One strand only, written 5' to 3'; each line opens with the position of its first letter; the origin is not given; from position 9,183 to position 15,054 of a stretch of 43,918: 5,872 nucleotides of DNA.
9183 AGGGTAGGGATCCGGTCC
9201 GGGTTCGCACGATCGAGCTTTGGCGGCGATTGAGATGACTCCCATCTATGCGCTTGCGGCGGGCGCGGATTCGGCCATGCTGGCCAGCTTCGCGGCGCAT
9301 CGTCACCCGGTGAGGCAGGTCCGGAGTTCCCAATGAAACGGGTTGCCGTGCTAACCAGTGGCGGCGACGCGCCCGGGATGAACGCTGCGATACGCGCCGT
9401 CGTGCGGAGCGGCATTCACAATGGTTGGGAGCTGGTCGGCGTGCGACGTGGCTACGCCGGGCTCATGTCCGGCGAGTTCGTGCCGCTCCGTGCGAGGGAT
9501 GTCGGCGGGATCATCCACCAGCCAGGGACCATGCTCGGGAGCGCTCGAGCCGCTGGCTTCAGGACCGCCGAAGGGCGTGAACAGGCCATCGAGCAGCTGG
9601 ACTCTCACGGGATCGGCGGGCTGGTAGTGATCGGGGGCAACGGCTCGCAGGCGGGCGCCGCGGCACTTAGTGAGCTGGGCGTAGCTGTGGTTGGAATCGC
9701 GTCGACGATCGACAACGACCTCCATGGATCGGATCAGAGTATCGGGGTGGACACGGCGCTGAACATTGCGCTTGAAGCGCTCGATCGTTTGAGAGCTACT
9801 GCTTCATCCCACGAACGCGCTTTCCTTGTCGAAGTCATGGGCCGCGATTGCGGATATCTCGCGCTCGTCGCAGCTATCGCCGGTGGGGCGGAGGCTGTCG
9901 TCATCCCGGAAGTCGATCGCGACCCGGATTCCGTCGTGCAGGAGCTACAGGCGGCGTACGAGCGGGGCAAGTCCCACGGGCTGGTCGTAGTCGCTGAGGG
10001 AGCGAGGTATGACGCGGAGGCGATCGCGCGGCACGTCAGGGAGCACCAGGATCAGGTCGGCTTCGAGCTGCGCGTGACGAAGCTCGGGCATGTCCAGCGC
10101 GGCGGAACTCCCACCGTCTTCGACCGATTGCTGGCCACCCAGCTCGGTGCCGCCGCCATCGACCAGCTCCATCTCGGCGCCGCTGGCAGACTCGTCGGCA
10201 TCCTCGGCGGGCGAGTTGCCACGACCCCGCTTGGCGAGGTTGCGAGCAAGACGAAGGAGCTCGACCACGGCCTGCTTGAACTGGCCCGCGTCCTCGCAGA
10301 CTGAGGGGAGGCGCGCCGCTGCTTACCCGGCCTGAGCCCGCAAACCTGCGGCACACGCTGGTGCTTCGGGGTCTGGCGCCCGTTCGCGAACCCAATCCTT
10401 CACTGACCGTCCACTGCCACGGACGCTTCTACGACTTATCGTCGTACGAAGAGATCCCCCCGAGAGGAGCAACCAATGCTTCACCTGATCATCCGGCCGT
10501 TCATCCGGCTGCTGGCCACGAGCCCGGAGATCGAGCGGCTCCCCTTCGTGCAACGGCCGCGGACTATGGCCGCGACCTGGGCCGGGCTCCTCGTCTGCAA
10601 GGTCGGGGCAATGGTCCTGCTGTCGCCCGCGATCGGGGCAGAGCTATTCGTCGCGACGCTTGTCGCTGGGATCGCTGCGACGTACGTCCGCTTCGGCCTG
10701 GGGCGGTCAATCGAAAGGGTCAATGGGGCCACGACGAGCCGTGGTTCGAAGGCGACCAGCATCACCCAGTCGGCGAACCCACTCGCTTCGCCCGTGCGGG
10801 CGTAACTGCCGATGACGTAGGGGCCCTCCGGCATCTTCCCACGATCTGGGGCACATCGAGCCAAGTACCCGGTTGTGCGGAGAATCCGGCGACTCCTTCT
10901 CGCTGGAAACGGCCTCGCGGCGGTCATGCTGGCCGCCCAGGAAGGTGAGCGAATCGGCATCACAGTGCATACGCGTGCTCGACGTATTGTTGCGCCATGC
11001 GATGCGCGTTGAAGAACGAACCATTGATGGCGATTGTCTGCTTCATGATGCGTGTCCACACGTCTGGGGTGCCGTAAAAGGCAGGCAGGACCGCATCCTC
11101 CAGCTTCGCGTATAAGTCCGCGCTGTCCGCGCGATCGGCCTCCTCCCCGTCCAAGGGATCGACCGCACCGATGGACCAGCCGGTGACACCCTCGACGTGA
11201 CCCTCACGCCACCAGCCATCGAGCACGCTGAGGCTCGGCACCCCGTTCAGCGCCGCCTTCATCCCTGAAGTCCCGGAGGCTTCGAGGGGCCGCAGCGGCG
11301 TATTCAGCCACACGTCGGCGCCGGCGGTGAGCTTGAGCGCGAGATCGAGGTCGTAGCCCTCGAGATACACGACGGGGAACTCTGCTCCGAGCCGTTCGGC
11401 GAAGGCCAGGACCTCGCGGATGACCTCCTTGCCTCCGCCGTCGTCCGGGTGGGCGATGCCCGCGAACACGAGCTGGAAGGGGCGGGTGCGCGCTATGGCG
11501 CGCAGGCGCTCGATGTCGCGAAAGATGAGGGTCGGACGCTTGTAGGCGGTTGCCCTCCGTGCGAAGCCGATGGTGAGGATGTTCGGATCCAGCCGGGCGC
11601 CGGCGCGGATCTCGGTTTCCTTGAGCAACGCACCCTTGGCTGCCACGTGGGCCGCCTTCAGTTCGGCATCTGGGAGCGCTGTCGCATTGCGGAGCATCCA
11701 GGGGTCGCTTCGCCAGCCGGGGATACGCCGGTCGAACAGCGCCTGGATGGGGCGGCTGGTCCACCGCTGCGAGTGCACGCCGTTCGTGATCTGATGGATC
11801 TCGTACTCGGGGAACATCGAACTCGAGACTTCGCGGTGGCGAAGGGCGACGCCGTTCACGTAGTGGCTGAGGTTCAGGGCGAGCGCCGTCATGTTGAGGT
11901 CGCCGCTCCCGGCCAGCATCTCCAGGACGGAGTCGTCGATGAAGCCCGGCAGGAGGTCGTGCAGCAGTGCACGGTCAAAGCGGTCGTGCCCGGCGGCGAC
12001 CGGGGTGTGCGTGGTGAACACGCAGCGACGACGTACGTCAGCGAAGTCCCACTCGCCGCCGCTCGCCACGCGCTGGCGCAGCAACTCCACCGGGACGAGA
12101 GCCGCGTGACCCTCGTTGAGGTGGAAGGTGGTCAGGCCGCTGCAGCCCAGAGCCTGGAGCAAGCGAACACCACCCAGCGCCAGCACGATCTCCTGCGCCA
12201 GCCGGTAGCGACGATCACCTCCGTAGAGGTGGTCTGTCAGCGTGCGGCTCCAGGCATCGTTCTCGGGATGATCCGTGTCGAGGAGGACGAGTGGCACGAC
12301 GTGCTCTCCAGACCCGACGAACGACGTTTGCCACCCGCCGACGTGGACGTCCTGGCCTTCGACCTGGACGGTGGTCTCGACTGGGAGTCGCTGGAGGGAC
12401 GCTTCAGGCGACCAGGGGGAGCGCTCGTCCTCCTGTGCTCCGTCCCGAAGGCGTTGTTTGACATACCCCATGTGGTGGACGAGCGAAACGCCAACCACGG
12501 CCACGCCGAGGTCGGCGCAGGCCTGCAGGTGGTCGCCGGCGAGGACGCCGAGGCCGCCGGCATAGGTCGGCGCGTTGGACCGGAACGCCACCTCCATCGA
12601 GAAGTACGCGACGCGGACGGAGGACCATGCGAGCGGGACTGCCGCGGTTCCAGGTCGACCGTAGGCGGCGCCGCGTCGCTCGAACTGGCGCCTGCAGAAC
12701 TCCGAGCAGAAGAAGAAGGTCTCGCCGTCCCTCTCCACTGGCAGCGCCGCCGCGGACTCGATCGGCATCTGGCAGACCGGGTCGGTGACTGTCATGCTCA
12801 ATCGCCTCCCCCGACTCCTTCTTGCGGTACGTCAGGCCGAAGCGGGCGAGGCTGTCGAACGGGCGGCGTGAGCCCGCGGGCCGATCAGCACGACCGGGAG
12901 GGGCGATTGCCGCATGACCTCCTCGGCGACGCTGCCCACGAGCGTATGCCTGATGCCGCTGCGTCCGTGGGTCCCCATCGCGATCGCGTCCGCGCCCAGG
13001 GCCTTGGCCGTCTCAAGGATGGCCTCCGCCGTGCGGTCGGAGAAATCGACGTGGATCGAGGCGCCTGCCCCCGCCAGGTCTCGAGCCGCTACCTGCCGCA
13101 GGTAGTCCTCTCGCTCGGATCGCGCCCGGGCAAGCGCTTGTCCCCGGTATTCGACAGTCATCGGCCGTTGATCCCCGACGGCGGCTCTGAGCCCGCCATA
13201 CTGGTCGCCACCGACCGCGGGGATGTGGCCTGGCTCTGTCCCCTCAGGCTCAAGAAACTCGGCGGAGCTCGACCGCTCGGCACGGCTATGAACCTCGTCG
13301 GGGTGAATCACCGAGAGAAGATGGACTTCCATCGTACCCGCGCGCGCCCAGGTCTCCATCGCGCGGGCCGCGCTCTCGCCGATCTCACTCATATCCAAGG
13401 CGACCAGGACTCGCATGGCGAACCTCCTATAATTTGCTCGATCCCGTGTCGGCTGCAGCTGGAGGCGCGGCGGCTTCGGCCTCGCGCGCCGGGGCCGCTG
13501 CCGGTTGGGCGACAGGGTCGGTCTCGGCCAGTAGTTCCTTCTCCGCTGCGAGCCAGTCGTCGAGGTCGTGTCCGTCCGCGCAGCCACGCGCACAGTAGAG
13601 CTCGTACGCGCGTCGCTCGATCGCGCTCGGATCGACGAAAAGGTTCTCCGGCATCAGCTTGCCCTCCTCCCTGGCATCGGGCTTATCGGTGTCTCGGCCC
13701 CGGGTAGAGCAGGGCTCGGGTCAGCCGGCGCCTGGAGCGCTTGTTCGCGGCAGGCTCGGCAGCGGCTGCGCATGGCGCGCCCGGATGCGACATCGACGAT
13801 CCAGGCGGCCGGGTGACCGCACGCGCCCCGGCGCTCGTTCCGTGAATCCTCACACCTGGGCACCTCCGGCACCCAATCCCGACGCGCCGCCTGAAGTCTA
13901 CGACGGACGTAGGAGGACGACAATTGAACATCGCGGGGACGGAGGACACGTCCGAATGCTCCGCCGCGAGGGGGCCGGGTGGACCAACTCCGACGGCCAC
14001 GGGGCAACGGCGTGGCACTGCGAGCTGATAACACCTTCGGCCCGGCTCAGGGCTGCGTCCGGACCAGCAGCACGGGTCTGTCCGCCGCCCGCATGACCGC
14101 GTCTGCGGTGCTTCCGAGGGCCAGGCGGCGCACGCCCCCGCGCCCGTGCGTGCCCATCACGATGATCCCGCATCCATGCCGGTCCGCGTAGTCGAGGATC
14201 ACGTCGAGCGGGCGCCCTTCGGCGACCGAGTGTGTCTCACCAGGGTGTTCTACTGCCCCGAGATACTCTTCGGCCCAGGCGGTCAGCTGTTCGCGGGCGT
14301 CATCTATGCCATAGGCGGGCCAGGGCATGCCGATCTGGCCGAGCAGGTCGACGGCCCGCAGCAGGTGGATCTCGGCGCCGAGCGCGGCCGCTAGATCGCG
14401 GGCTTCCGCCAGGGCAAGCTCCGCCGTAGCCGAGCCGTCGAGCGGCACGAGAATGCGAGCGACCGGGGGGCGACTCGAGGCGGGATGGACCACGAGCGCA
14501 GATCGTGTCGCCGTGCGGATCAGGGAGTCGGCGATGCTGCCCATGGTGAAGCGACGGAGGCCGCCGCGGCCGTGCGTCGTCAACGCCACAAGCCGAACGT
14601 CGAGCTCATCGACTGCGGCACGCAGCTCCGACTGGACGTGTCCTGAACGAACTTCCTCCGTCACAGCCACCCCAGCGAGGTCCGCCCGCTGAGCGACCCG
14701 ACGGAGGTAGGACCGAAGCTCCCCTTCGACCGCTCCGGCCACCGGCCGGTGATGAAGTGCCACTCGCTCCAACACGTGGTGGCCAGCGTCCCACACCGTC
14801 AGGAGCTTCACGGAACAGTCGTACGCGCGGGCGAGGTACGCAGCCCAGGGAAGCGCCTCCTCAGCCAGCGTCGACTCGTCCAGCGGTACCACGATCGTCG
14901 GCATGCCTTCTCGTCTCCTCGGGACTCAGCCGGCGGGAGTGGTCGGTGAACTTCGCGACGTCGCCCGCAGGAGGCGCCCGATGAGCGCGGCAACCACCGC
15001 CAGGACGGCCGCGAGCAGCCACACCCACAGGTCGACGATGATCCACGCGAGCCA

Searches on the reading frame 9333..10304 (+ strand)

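Call 43: search_protein_families(library=pfam, proteins=[window:9333-10304:+], max_evalue=0.001)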
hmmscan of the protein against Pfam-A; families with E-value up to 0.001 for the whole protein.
window:9333-10304:+ (323 aa): 1 family
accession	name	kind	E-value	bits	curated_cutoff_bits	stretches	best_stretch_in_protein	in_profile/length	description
PF00365.25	PFK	-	1.6e-104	349.6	30.9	1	3-278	1-276/277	Phosphofructokinase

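Call 100: search_protein_families(library=ncbifam, proteins=[window:9333-10304:+], max_evalue=0.00001)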
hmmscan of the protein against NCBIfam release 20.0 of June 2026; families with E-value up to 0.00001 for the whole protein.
window:9333-10304:+ (323 aa): 11 families
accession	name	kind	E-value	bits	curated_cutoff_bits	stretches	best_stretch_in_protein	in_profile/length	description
NF002872.1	PRK03202.1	subfamily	1.5e-117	392.2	253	1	2-321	1-321/323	ATP-dependent 6-phosphofructokinase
TIGR02482.1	PFKA_ATP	equivalog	1.6e-110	368.8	371.35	1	3-303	1-300/301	6-phosphofructokinase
TIGR02483.1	PFK_mixed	subfamily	6.5e-91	304.8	430.55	2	3-230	1-232/325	phosphofructokinase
TIGR02478.1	6PF1K_euk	equivalog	1.8e-84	284.3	708.4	2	118-313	142-346/744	6-phosphofructokinase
NF010674.0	PRK14071.1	equivalog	1.7e-70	237.7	544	1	2-312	5-343/360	ATP-dependent 6-phosphofructokinase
NF041103.1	PFKA_PPi_Ttgales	equivalog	8.6e-39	133.7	550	1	4-224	1-238/407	diphosphate--fructose-6-phosphate 1-phosphotransferase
NF005301.0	PRK06830.1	equivalog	2.7e-38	131.6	400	1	3-228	83-318/445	ATP-dependent 6-phosphofructokinase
NF010675.0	PRK14072.1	subfamily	1.2e-28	100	273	1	2-272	4-286/416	diphosphate--fructose-6-phosphate 1-phosphotransferase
NF005482.0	PRK07085.1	subfamily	1.1e-25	90.2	446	1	2-223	74-314/558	diphosphate--fructose-6-phosphate 1-phosphotransferase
TIGR02477.1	PFKA_PPi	equivalog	3.5e-22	78.6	587.95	1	3-223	69-308/539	diphosphate--fructose-6-phosphate 1-phosphotransferase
NF005121.0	PRK06555.1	equivalog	6.8e-19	67.9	395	1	1-181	3-207/404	pyrophosphate--fructose-6-phosphate 1-phosphotransferase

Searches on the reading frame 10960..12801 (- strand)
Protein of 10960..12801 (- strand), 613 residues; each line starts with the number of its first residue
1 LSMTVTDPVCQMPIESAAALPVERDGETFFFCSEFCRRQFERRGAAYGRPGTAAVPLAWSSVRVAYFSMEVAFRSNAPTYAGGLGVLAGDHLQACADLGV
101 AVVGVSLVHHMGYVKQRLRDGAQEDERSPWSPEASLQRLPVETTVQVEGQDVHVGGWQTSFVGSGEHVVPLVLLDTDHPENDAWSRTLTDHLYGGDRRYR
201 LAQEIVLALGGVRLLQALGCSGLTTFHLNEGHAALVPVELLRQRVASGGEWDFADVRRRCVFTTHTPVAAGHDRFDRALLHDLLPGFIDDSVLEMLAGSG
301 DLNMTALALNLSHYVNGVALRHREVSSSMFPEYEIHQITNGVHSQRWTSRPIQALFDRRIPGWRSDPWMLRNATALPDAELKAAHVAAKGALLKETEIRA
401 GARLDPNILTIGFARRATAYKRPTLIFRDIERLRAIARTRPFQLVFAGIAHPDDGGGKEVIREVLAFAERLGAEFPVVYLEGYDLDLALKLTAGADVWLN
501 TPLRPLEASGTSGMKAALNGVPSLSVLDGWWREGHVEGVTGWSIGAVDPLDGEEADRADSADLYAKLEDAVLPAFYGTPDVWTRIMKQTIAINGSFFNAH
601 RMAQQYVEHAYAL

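Call 43: search_protein_families(library=pfam, proteins=[window:10960-12801:-], max_evalue=0.001)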
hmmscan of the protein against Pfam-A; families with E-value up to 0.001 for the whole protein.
window:10960-12801:- (613 aa): 2 families
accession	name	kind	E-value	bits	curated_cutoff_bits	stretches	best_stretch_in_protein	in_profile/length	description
PF00343.26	Phosphorylase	-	5.3e-29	101.5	27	2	299-529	321-579/713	Carbohydrate phosphorylase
PF04945.19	YHS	-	1.1e-08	35.4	30.3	1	5-45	1-41/47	YHS domain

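Call 100: search_protein_families(library=ncbifam, proteins=[window:10960-12801:-], max_evalue=0.00001)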
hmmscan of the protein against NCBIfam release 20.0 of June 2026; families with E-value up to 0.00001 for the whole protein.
window:10960-12801:- (613 aa): 5 families
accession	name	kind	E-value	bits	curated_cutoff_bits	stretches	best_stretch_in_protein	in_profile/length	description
TIGR02094.1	more_P_ylases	subfamily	9.1e-157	523.4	191.7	1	64-612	1-599/600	alpha-glucan family phosphorylase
NF041129.1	maldex_phorlase_Thcocales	equivalog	3e-118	396.1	1500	1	63-612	98-685/816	maltodextrin phosphorylase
TIGR02093.1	P_ylase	subfamily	8e-26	90.4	552.9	2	301-529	414-670/804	glycogen/starch/alpha-glucan family phosphorylase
NF011561.0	PRK14985.1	equivalog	3.4e-15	55.3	1273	1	301-529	407-663/800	maltodextrin phosphorylase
NF011562.0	PRK14986.1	equivalog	4.1e-12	45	1546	1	302-529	421-676/815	glycogen phosphorylase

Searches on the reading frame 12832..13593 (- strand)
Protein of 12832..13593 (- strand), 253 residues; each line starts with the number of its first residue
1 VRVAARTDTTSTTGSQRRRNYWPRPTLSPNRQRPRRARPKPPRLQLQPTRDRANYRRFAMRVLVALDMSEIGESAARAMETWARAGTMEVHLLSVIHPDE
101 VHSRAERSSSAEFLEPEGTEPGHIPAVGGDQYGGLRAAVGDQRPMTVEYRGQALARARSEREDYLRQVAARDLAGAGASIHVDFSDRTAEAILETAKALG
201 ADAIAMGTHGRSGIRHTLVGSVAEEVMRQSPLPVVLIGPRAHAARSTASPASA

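Call 43: search_protein_families(library=pfam, proteins=[window:12832-13593:-], max_evalue=0.001)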
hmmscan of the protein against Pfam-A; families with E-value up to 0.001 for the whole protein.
window:12832-13593:- (253 aa): 1 family
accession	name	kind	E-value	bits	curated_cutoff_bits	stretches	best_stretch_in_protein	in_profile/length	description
PF00582.32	Usp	-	2.1e-20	74.1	24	1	154-237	61-140/141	Universal stress protein family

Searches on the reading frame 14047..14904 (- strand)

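Call 43: search_protein_families(library=pfam, proteins=[window:14047-14904:-], max_evalue=0.001)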
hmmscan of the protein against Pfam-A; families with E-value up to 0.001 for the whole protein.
window:14047-14904:- (285 aa): 1 family
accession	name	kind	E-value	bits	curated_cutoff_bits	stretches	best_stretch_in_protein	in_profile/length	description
PF00582.32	Usp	-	7.1e-51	172.9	24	2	150-282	4-141/141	Universal stress protein family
